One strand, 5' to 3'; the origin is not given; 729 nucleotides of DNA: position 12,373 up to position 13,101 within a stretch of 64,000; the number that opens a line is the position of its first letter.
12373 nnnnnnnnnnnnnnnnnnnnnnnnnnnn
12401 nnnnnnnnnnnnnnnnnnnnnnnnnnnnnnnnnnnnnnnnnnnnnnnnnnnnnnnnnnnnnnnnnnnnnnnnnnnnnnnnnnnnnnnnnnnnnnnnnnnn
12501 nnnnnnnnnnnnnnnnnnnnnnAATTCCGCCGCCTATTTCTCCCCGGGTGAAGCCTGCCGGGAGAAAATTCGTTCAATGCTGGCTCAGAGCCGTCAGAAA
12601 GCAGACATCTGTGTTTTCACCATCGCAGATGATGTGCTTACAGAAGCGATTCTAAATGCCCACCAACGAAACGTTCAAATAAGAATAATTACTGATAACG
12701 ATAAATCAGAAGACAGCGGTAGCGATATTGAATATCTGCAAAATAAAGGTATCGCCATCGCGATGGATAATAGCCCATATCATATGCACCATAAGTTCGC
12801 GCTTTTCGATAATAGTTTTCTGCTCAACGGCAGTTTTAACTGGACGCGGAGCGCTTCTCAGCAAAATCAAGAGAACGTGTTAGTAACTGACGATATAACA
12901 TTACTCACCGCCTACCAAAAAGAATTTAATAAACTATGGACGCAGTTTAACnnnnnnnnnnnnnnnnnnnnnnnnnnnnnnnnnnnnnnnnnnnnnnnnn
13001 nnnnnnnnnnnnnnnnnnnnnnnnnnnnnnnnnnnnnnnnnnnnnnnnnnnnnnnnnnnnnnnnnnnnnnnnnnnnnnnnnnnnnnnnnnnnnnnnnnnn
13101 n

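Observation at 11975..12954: Low-GC single-HKD PLD-family nuclease immediately downstream of the ATPase-rhomboid unit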

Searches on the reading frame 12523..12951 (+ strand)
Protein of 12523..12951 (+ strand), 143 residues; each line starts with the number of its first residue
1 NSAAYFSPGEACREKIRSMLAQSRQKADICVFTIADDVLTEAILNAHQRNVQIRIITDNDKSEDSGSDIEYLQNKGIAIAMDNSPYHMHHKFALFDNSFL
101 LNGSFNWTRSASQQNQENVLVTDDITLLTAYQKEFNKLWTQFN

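Call 51: search_protein_representatives(protein=window:12523-12951:+)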
Query: 143 residues. Proteins with E-value up to 0.001 (for the whole library): 13095; up to 1e-10: 5202; up to 1e-30: 338. The best 150 are listed.
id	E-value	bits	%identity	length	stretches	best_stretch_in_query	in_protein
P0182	6.0e-69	246.6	49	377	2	19-142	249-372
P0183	2.2e-66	238.3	42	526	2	6-142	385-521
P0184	9.3e-58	210.4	42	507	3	11-142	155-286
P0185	2.9e-55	202.4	38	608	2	4-142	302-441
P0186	5.9e-55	201.4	39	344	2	20-142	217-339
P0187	6.8e-55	201.2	37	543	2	4-142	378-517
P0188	1.0e-52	194.1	37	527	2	9-142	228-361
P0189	1.0e-51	190.9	40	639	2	16-142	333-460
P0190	1.6e-51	190.3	38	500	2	5-142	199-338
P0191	1.8e-51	190.1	38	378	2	23-142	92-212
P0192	4.1e-51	188.9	41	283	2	4-140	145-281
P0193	5.1e-51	188.6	36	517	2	3-142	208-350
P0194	3.4e-50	186.0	37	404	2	8-142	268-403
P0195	5.3e-50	185.4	27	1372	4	3-140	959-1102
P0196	2.2e-49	183.3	58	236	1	3-142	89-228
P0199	6.4e-49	181.8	56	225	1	4-142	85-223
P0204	7.7e-47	175.1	40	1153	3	4-142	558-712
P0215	5.6e-45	169.1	57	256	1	4-141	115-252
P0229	1.1e-42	161.7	53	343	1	2-141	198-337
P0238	4.0e-42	159.8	52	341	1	3-141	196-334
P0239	4.1e-42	159.8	51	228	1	2-142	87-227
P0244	7.6e-42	158.9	51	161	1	2-140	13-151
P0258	4.3e-41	156.5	51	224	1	4-143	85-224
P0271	2.6e-40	154.0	51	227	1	3-142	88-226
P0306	6.2e-39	149.5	50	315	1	4-142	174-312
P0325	6.5e-38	146.2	47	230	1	5-143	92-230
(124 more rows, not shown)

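Call 53: search_protein_families(library=pfam, proteins=[P0306, P0194, P0182, P0229, P0187, P0185, P0195, P0204, P0239, P0215], max_evalue=0.001)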
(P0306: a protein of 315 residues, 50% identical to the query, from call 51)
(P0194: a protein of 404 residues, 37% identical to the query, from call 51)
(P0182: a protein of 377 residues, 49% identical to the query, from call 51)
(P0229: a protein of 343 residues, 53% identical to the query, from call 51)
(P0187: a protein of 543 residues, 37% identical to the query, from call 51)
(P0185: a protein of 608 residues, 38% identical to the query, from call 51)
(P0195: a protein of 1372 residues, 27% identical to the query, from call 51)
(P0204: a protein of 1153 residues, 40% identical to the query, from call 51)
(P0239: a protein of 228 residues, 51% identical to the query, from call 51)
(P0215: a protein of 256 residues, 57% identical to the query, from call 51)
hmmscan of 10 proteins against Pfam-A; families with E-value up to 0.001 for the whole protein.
P0306 (315 aa): 5 families
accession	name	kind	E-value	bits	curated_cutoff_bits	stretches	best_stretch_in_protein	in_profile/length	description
PF13091.12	PLDc_2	-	2.1e-28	99.3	27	1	186-309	1-132/132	PLD-like domain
PF00013.35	KH_1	-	1.4e-24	86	21.5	2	81-139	3-64/66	KH domain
PF07650.23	KH_2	-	1.1e-06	28.8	22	0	87-111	34-58/78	KH domain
PF16005.11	MOEP19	-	7.2e-05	23.1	30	0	82-118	17-53/86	KH-like RNA-binding domain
PF13083.13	KH_KhpA-B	-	0.00019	21.7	32.1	0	73-105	24-56/73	KhpA/KhpB, KH domain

P0194 (404 aa): 9 families
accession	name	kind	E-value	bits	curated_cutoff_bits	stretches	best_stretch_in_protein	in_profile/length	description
PF13091.12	PLDc_2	-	4.4e-57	192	27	2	276-400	1-132/132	PLD-like domain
PF12836.13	HHH_3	-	9.7e-17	61.3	27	1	20-80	3-64/65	Helix-hairpin-helix motif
PF00633.29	HHH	-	3.9e-14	52.1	24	1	24-48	4-28/30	Helix-hairpin-helix motif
PF00614.28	PLDc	-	1.1e-08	35.1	21.9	0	189-210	5-26/28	Phospholipase D Active site motif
PF03934.19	T2SSK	-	1.7e-07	32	24.2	1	23-76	1-56/63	Type II secretion system (T2SS), protein K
PF07894.18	SACK1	-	2.2e-07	31.1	21.4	0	347-401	218-270/274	Scaffolding anchor of CK1 domain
PF14520.12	HHH_5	-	3.3e-07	31.1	27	0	27-49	31-53/57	Helix-hairpin-helix domain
PF04919.18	DUF655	-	0.00074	19.9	22.2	0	29-62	114-147/181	Protein of unknown function (DUF655)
PF12826.13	HHH_2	-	0.00085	19.9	27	0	24-49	28-53/64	Helix-hairpin-helix motif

P0182 (377 aa): 5 families
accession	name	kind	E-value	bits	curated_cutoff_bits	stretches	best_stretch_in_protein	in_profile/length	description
PF13091.12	PLDc_2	-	1.1e-63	213.4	27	2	56-174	6-132/132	PLD-like domain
PF00614.28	PLDc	-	1.2e-08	35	21.9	1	123-146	5-28/28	Phospholipase D Active site motif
PF07894.18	SACK1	-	5.4e-07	29.9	21.4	0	122-175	218-270/274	Scaffolding anchor of CK1 domain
PF22628.2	zf-CCCH_10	-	0.00017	21.4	27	1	30-51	12-33/39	ZAP-like CCCH zinc finger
PF24402.1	iHKD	-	0.001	19.6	27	0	267-302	3-37/111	Inactive HKD-Rease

P0229 (343 aa): 2 families
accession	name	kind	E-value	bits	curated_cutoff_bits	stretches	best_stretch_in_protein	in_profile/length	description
PF13091.12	PLDc_2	-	5.6e-33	114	27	1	213-335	2-132/132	PLD-like domain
PF07894.18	SACK1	-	1.8e-10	41.3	21.4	1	121-336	38-270/274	Scaffolding anchor of CK1 domain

P0187 (543 aa): 4 families
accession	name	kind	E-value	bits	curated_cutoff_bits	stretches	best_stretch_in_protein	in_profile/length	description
PF13091.12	PLDc_2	-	2.6e-69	231.6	27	2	390-514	1-132/132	PLD-like domain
PF00614.28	PLDc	-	5.8e-10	39.2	21.9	0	198-219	5-26/28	Phospholipase D Active site motif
PF07894.18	SACK1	-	1.4e-07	31.8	21.4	1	387-516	126-271/274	Scaffolding anchor of CK1 domain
PF11495.14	Regulator_TrmB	-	0.00019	21.2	22.2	0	387-455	12-76/233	Archaeal transcriptional regulator TrmB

P0185 (608 aa): 4 families
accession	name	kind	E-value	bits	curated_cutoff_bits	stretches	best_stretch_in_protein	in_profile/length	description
PF13091.12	PLDc_2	-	1e-61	207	27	2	479-603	3-132/132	PLD-like domain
PF00614.28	PLDc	-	3.1e-08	33.7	21.9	0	550-572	4-26/28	Phospholipase D Active site motif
PF07894.18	SACK1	-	5.4e-08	33.2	21.4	0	358-440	188-271/274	Scaffolding anchor of CK1 domain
PF13604.12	AAA_30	-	0.00036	20.8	27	0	500-541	105-146/191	AAA domain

P0195 (1372 aa): 7 families
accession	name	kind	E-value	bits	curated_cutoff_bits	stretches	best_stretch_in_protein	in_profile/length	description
PF13091.12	PLDc_2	-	2.1e-96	319.3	27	4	805-933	1-131/132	PLD-like domain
PF00932.25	LTD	-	4.1e-29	101.6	34.3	2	442-552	5-106/109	Lamin Tail Domain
PF07894.18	SACK1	-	2.1e-16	60.8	21.4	1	785-935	109-270/274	Scaffolding anchor of CK1 domain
PF00614.28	PLDc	-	4.4e-13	49.1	21.9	1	880-905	2-27/28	Phospholipase D Active site motif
PF11495.14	Regulator_TrmB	-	2.9e-07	30.4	22.2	0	29-163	8-130/233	Archaeal transcriptional regulator TrmB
PF17941.7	PP_kinase_C_1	-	3.6e-06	27.1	25.7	1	810-922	33-143/167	Polyphosphate kinase C-terminal domain 1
PF13090.12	PP_kinase_C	-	6.9e-05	22.8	25.8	0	32-162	16-143/172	Polyphosphate kinase C-terminal domain 2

P0204 (1153 aa): 3 families
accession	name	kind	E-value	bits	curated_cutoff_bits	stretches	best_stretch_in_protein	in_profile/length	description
PF13091.12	PLDc_2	-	2.1e-51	173.6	27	2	570-709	1-132/132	PLD-like domain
PF07894.18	SACK1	-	9.8e-09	35.6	21.4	0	1041-1093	214-265/274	Scaffolding anchor of CK1 domain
PF00614.28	PLDc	-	1e-06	28.9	21.9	0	658-679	5-26/28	Phospholipase D Active site motif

P0239 (228 aa): 2 families
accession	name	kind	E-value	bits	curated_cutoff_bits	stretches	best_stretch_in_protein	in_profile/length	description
PF13091.12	PLDc_2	-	6.4e-31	107.4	27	1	103-224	3-132/132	PLD-like domain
PF07894.18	SACK1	-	3.2e-07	30.6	21.4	1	172-226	218-271/274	Scaffolding anchor of CK1 domain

P0215 (256 aa): 1 family
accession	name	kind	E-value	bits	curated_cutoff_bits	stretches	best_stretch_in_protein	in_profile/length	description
PF13091.12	PLDc_2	-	2.2e-30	105.6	27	1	127-250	1-132/132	PLD-like domain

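Call 54: list_cluster_members(proteins=[P0306, P0194, P0182, P0229, P0187, P0185, P0239, P0271, P0244, P0064])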
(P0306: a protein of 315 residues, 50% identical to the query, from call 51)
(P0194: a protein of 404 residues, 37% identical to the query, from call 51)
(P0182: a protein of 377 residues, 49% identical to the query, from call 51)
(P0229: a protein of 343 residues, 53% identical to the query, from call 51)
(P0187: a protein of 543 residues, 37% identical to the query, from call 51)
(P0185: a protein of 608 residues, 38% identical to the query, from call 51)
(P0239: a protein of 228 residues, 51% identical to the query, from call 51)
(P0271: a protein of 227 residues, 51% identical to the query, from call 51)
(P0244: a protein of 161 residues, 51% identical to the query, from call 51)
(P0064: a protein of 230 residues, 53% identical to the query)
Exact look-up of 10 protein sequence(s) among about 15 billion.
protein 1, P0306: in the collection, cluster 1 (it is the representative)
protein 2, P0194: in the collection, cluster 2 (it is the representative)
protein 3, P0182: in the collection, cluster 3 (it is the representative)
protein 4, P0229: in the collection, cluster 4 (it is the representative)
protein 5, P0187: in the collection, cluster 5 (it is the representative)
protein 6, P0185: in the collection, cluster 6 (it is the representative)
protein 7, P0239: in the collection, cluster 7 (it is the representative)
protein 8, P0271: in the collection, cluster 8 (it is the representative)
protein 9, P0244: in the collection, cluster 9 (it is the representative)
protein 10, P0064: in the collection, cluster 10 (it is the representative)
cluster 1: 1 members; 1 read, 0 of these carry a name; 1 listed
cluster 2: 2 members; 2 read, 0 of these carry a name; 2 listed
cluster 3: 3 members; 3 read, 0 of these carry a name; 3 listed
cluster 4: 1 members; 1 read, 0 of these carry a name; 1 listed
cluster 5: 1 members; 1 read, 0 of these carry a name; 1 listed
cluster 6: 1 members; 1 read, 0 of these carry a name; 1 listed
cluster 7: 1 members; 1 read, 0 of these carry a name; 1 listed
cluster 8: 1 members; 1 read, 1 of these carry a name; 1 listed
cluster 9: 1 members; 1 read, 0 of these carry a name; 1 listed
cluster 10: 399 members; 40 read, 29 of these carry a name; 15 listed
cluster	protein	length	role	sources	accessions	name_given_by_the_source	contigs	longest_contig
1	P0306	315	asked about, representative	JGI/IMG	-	-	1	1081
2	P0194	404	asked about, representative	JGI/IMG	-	-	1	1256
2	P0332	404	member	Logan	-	-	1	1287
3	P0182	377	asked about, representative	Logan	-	-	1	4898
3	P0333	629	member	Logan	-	-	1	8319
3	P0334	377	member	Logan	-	-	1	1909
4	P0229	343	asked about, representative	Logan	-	-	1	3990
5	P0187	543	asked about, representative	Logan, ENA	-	-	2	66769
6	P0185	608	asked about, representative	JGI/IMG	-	-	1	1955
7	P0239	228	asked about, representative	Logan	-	-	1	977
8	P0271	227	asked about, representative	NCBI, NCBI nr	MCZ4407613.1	phospholipase D-like domain-containing protein [Cryomorphaceae bacterium 1068]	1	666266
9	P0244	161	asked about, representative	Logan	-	-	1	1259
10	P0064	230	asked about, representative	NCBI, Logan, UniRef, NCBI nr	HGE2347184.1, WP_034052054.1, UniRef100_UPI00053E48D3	phospholipase D-like domain-containing protein [Pseudomonas aeruginosa] | phospholipase D-like domain-containing protein n=1 Tax=Pseudomonas aeruginosa TaxID=287 ...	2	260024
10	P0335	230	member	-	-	phospholipase D-like domain-containing protein [Pseudomonas aeruginosa] | phospholipase D-like domain-containing protein n=1 Tax=Pseudomonas TaxID=286 ...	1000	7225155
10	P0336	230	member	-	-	TPA: nuclease [Pseudomonas aeruginosa] | Phosphatidylserine/phosphatidylglycerophosphate/cardiolipin synthases and related enzymes | phospholipase D n=18 Tax=Gammaproteobacteria TaxID=1236 RepID=A0A5E5R901_PSEAI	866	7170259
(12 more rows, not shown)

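Call 55: find_encoding_contigs(protein=P0271, flank=10000, max_places=2)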
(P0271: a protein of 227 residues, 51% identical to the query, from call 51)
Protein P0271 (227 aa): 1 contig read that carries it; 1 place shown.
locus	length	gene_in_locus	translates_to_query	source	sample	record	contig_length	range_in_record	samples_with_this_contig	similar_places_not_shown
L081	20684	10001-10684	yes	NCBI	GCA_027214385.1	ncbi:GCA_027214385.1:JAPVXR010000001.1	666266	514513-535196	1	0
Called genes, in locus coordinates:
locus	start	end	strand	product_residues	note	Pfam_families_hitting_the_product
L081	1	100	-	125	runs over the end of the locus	PF05099:TerB (faint)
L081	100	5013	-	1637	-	PF12458:DUF3686, PF25472:DUF7902, PF00004:AAA (weak), PF07728:AAA_5 (weak), PF13401:AAA_22 (weak)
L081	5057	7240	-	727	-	-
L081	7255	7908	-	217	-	-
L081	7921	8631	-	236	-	PF04012:PspA_IM30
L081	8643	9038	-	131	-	PF22550:CesT_Tir_1, PF05932:CesT (weak)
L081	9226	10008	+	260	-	PF01381:HTH_3, PF12844:HTH_19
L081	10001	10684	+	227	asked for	PF13091:PLDc_2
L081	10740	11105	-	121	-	PF01245:Ribosomal_L19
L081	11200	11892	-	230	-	PF01746:tRNA_m1G_MT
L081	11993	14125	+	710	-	PF14903:WG_beta_rep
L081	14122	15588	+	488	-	PF00282:Pyridoxal_deC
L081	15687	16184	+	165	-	PF00210:Ferritin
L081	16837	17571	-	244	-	-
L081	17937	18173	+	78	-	PF04023:FeoA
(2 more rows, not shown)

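Call 56: find_encoding_contigs(protein=P0199, flank=10000, max_places=1)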
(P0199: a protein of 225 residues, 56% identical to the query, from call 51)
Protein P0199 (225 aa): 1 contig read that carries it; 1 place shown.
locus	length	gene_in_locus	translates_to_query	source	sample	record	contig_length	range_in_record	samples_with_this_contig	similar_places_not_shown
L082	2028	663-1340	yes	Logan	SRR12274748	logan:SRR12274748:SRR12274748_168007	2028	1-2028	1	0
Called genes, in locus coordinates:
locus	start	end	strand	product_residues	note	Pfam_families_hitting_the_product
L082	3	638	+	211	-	?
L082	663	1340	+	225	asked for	PF13091:PLDc_2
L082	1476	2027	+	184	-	?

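Call 57: find_encoding_contigs(protein=P0325, flank=10000, max_places=1)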
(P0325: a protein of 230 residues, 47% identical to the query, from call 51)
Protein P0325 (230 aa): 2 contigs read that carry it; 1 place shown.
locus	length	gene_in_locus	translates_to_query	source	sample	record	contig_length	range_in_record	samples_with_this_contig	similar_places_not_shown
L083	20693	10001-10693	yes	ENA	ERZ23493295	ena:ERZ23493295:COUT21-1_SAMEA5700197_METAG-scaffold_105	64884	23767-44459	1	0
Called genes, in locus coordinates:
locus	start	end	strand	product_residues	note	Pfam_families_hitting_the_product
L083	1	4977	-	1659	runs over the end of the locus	PF12458:DUF3686, PF25472:DUF7902, PF00004:AAA (weak)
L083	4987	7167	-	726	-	-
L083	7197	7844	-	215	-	-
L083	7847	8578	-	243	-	PF04012:PspA_IM30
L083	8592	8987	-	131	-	PF10722:YbjN (weak), PF22550:CesT_Tir_1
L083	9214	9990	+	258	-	PF01381:HTH_3, PF12844:HTH_19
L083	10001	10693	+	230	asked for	PF07894:SACK1 (faint), PF13091:PLDc_2, PF17941:PP_kinase_C_1 (weak)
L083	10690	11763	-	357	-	PF13669:Glyoxalase_4 (faint), PF00903:Glyoxalase (weak)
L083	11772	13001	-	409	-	PF00155:Aminotran_1_2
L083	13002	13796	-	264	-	PF00106:adh_short, PF08659:KR, PF13561:adh_short_C2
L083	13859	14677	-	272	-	-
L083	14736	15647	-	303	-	-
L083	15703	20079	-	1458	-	PF05787:PhoX, PF00801:PKD (weak), PF18911:PKD_4 (weak)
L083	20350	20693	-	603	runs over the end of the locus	PF03150:CCP_MauG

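Call 58: find_encoding_contigs(protein=P0238, flank=10000, max_places=1)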
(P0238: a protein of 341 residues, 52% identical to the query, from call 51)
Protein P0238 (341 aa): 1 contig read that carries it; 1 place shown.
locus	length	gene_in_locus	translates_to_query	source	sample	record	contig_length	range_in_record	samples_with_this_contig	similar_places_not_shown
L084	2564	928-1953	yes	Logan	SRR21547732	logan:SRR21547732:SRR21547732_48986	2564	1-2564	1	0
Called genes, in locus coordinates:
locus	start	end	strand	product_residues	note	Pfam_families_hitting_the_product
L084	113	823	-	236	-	-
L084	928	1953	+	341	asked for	PF13091:PLDc_2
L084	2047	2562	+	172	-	?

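Call 59: find_encoding_contigs(protein=P0258, flank=10000, max_places=1)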
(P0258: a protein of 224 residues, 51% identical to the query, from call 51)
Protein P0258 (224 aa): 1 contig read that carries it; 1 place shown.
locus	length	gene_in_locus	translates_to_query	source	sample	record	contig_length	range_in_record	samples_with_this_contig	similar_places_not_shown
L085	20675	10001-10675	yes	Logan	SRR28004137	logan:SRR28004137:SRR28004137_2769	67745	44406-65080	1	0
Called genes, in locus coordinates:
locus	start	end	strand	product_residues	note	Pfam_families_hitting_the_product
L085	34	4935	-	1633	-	PF12458:DUF3686, PF25472:DUF7902, PF00004:AAA (weak), PF07728:AAA_5 (weak)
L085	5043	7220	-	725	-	-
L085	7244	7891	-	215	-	-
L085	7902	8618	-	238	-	PF04012:PspA_IM30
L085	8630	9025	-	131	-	PF10722:YbjN (weak), PF22550:CesT_Tir_1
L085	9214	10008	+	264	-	PF01381:HTH_3, PF12844:HTH_19, PF00717:Peptidase_S24 (weak)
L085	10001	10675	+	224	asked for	PF07894:SACK1 (faint), PF13091:PLDc_2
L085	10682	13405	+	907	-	PF01443:Viral_helicase1 (faint), PF05127:NAT10_TcmA_helicase (faint), PF13086:AAA_11, PF13245:AAA_19 (faint), PF13604:AAA_30 (weak), PF13087:AAA_12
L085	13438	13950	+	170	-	PF03544:TonB_C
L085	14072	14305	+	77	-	-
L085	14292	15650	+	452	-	PF00171:Aldedh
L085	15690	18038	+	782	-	PF13620:CarboxypepD_reg, PF13715:CarbopepD_reg_2, PF07715:Plug, PF00593:TonB_dep_Rec_b-barrel, PF25183:OMP_b-brl_4 (faint)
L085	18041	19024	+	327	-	PF14054:DUF4249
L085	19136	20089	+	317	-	PF01134:GIDA (faint), PF07992:Pyr_redox_2, PF13738:Pyr_redox_3, PF00070:Pyr_redox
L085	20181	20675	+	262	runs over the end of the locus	-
